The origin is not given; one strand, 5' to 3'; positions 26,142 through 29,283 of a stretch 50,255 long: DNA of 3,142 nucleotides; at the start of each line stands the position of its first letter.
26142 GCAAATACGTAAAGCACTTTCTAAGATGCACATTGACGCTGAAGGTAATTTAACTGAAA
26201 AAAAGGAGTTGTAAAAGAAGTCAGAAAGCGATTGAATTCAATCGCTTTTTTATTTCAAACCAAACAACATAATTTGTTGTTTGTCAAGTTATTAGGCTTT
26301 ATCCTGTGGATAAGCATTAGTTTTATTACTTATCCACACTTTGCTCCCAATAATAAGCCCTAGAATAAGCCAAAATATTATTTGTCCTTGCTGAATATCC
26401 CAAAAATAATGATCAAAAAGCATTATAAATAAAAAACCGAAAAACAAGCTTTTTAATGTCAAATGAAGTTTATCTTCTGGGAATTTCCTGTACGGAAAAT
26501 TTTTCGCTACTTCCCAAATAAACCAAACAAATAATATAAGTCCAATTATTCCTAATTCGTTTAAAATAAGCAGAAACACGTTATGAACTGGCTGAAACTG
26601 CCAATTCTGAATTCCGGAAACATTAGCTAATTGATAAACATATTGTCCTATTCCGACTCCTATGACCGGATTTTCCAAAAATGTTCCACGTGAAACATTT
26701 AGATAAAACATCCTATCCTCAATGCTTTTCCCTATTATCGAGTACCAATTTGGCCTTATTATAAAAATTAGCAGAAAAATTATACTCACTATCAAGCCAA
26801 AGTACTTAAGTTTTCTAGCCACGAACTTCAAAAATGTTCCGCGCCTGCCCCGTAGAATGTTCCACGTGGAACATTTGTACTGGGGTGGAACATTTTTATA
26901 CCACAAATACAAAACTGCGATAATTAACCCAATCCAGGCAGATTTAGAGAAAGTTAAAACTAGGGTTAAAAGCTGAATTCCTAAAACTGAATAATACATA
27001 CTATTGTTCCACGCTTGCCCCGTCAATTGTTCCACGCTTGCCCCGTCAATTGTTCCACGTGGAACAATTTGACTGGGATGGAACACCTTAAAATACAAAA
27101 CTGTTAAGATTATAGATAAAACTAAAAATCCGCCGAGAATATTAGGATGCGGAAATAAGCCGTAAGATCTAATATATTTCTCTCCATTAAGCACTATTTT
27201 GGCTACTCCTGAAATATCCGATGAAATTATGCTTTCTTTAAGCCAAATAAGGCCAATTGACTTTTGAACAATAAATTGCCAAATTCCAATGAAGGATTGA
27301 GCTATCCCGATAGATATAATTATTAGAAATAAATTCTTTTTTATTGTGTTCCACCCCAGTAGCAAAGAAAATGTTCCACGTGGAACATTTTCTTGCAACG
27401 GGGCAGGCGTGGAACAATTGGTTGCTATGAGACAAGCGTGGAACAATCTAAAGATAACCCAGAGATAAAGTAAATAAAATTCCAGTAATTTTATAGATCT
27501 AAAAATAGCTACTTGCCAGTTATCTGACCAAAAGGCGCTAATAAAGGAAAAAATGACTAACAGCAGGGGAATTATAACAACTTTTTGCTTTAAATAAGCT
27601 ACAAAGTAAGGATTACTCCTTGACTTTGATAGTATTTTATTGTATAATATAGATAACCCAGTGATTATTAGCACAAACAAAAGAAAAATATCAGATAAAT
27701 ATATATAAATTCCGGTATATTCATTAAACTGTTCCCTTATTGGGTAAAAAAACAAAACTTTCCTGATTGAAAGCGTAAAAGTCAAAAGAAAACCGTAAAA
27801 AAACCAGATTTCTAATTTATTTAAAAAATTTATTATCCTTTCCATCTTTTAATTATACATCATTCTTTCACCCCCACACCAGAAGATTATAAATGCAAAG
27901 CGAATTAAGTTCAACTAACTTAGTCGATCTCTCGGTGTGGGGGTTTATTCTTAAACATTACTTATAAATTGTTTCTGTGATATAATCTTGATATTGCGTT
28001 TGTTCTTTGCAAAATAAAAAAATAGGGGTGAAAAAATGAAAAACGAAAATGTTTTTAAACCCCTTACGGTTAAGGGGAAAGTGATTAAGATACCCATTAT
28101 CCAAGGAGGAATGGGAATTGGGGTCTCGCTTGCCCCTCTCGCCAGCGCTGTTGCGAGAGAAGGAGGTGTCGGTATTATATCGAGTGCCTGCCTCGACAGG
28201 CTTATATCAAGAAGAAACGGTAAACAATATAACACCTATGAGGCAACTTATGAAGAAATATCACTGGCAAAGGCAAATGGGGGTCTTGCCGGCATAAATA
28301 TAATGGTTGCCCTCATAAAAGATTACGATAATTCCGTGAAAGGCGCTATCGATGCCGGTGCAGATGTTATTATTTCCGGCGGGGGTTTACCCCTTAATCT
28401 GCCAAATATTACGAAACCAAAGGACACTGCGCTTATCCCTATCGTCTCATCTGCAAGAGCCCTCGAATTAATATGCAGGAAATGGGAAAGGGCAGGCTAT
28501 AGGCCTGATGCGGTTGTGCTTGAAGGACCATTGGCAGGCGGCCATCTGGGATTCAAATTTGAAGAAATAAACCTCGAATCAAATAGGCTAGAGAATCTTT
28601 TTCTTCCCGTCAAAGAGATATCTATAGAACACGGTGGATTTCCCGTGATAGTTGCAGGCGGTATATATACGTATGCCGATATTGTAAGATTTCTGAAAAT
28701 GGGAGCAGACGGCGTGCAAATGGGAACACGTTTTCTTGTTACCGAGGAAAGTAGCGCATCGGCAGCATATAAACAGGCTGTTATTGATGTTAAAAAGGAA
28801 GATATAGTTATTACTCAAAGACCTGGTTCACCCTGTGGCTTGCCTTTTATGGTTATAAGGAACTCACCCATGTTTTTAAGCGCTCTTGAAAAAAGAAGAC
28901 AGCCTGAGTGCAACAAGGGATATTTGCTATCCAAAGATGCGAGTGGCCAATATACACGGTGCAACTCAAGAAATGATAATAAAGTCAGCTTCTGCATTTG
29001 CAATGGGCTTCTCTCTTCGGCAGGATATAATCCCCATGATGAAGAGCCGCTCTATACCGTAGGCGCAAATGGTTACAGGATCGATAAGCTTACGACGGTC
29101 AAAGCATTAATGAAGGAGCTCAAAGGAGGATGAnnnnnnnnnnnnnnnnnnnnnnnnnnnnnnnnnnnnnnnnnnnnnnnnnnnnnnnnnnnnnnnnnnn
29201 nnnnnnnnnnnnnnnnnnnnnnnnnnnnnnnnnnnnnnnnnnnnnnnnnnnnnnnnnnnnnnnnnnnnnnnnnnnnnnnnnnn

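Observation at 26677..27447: Four parS centromere sites embedded in nested palindromes, all in frame inside one O-antigen-ligase-like gene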

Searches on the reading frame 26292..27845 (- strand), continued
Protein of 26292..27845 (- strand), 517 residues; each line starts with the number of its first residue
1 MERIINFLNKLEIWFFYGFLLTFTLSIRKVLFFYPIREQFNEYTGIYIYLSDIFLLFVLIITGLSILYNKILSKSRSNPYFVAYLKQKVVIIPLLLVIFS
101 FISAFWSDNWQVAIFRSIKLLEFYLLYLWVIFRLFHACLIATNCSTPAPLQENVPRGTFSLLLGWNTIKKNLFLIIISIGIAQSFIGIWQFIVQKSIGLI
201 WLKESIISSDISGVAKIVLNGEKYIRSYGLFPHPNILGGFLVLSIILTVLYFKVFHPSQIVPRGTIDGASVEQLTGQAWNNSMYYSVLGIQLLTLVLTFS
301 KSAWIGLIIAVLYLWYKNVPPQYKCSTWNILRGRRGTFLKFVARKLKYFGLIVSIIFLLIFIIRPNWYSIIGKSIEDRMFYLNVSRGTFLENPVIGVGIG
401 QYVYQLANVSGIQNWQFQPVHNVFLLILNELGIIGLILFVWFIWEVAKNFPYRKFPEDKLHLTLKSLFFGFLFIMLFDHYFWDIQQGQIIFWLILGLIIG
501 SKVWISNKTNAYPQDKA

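Call 35: predict_structure(alignment_id=A1)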
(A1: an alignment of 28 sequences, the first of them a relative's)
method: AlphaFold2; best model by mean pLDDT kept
length: 517 residues; sequences in the alignment: 28
mean_pLDDT: 59.7   pTM: 0.58
mean pLDDT of the five models: 59.7, 59.0, 54.4, 52.6, 50.1
residues with pLDDT >= 90: 5; 70-90: 153; 50-70: 177; < 50: 182
segments of 3 or more residues with pLDDT < 50: 11-52, 65-67, 69-85, 134-163, 196-208, 211-213, 259-276, 322-338, 398-404, 415-418, 504-517
pLDDT, mean of each block of 10 residues (from residue 1): 48 47 42 37 38 50 50 43 53 70 71 67 64 46 40 40 57 79 84 55 43 59 67 74 85 63 38 45 85 86 83 72 45 49 67 74 71 62 59 60 50 51 64 76 72 57 80 72 59 67 48 35
secondary structure, 60 per line:
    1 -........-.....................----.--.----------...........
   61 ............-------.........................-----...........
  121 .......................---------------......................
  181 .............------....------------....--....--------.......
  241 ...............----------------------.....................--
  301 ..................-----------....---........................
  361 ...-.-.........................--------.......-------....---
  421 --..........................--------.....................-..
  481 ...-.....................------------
elements in order: H2-9 H11-31 H50-72 H80-104 H110-143 H159-193 H200-203 E216-219 E222-225 H234-255 H278-298 H301-318 H330-333 H337-363 H367-391 H400-406 H414-417 H423-448 H457-477 H479-483 H485-505
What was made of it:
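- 26830..26897 (.): Composite palindrome A. Full parS at 26858-26873, read as CSTWNI. Degenerate left half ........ at 26835-26842, followed by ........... Right half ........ at 26885-26892, preceded by CTGGG. It lies in the loop at aa 319-338, a low-confidence inter-helix segment (call 35).
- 27003..27085 (.): Composite palindrome B. Tandem 23-mer arm units at 27003-27025 and 27026-27048, each holding a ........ half-site (27005, 27028) plus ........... Full parS at 27051-27066, read as VPRGT. Degenerate right half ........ at 27078-27085. It lies in the loop at aa 256-277 (call 35).
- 27346..27447 (.): Composite palindrome C. Left half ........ at 27347-27354. Full parS at 27372-27387, read as VPRGT, inside a perfect 30-bp palindrome at 27365-27394. 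Two right-arm units carry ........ at 27409-27416 and 27438-27445. It lies in the loop at aa 134-169 (call 35).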

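Call 47: search_protein_representatives(protein=P0001)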
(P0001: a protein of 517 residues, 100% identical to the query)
Query: 517 residues. Proteins with E-value up to 0.001 (for the whole library): 6612; up to 1e-10: 3599; up to 1e-30: 381. The best 150 are listed.
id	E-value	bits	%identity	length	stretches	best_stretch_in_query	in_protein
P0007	3.5e-170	583.8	64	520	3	283-515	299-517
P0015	1.5e-141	489.2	58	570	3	263-503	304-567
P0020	4.7e-123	428.2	68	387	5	254-451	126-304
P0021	1.5e-121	423.3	52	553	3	6-405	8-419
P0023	1.1e-120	420.4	52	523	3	8-273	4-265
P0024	3.6e-119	415.4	55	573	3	6-257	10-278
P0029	2.0e-117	409.7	52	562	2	89-502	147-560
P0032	5.2e-116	405.0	55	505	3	164-517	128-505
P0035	3.9e-114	398.8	53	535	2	92-506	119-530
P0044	6.1e-112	391.5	56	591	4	9-330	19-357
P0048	2.2e-111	389.7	50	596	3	6-268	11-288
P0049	2.7e-111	389.4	51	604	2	7-254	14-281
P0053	1.2e-110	387.3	53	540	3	167-446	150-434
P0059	1.5e-109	383.6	49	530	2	6-446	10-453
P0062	2.0e-109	383.3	54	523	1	7-504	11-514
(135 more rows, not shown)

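Call 60: fold_search(model_id=the predicted structure, library=pdb)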
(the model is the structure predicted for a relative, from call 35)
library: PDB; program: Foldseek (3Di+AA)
matches with E <= 10: 34; with E <= 0.001: 0
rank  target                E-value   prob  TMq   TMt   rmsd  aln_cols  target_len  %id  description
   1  3lom_A                1.2e+00  0.08  0.12  0.17  22.7       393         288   12  CRYSTAL STRUCTURE OF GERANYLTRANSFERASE FROM Legionella pneumophila (released 2010-02-16)
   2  3lom_B                1.3e+00  0.08  0.12  0.17  23.1       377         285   12  CRYSTAL STRUCTURE OF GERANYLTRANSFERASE FROM Legionella pneumophila (released 2010-02-16)
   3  7y69_A                1.7e+00  0.08  0.15  0.13  18.7       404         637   15  ApoSIDT2-pH5.5 (released 2023-06-21)
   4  8xlr_A                4.3e+00  0.02  0.10  0.08  25.3       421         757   14  Cryo-EM structure of Ca2+-bound TMEM16A in complex with Tamsulosin (released 2024-12-18)
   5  9bd6_A                4.9e+00  0.03  0.10  0.10  24.8       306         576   13  PaMsbA in an occluded, outward conformation (released 2025-09-03)
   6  6k4j                  5.2e+00  0.04  0.08  0.18  21.3       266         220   10  Crystal Structure of the the CD9 (released 2020-05-13)
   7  2fon_A                5.2e+00  0.02  0.12  0.10  21.8       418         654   11  X-ray crystal structure of LeACX1, an acyl-CoA oxidase from Lycopersicon esculentum (tomato) (released 2006-05-23)
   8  8jd0_3                6.2e+00  0.02  0.09  0.07  19.9       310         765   11  Cryo-EM structure of mGlu2-mGlu3 heterodimer in presence of NAM563 (released 2023-06-21)
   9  7dxc_A                6.2e+00  0.02  0.11  0.09  27.8       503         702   12  Structure of TRPC3 at 3.06 angstrom in low calcium state (released 2022-02-02)
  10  9hcj_L3               6.2e+00  0.01  0.08  0.06  23.6       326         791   12  D. discoideum nuclear pore complex (released 2024-12-25)
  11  8sv6_A                6.9e+00  0.05  0.11  0.21  10.7       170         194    9  Structure of the M. smegmatis DarR protein (released 2023-11-01)
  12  9azl_A                7.2e+00  0.03  0.11  0.08  25.6       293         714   12  Cryo-EM structure of the ABC transporter PCAT1 bound with MgADP class1 (released 2024-10-30)
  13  3hap                  7.2e+00  0.03  0.08  0.15  20.3       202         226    9  Crystal structure of bacteriorhodopsin mutant L111A crystallized from bicelles (released 2009-09-22)
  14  3vi0_A                7.2e+00  0.02  0.12  0.17  20.6       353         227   11  Crystal structure of the O intermediate of the L93A mutant of bacteriorhodopsin (released 2012-06-13)
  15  9p86_R                7.2e+00  0.01  0.10  0.15  22.9       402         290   11  NTSR1-G11-NTS(8-13) Complex in the Canonical, AHD Open State (C-Open-Apo) (released 2026-03-25)
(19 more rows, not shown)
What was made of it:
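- On Wzy_C / O-antigen-ligase-like membrane proteins (PF04932): The fold search was uninformative (call 60).
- The cytoplasmic placement of the loops rests on helix alternation and K/R counts from a low-confidence model (pLDDT 59.7; fold search uninformative, call 60).
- Tried and rejected: Foldseek against PDB gave nothing below E = 1 (calls 35, 60).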

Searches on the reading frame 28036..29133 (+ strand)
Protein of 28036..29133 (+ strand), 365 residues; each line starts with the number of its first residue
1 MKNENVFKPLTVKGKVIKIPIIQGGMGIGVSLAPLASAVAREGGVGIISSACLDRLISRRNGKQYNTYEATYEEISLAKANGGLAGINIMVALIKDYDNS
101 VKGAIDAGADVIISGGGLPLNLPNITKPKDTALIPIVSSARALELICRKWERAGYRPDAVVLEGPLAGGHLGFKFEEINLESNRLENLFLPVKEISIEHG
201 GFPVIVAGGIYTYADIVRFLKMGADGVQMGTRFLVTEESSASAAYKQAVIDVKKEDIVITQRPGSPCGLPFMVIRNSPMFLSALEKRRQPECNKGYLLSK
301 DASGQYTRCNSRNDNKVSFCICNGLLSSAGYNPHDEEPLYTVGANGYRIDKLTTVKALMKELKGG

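Call 10: search_protein_families(library=pfam, proteins=[window:28036-29133:+])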
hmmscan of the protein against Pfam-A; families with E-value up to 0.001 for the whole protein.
window:28036-29133:+ (365 aa): 2 families
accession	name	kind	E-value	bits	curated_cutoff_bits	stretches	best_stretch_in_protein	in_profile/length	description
PF03060.21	NMO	-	1.8e-42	146.4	28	1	16-362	9-328/331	Nitronate monooxygenase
PF00478.31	IMPDH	-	2.4e-08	33.8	25.6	1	198-247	204-253/345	IMP dehydrogenase / GMP reductase domain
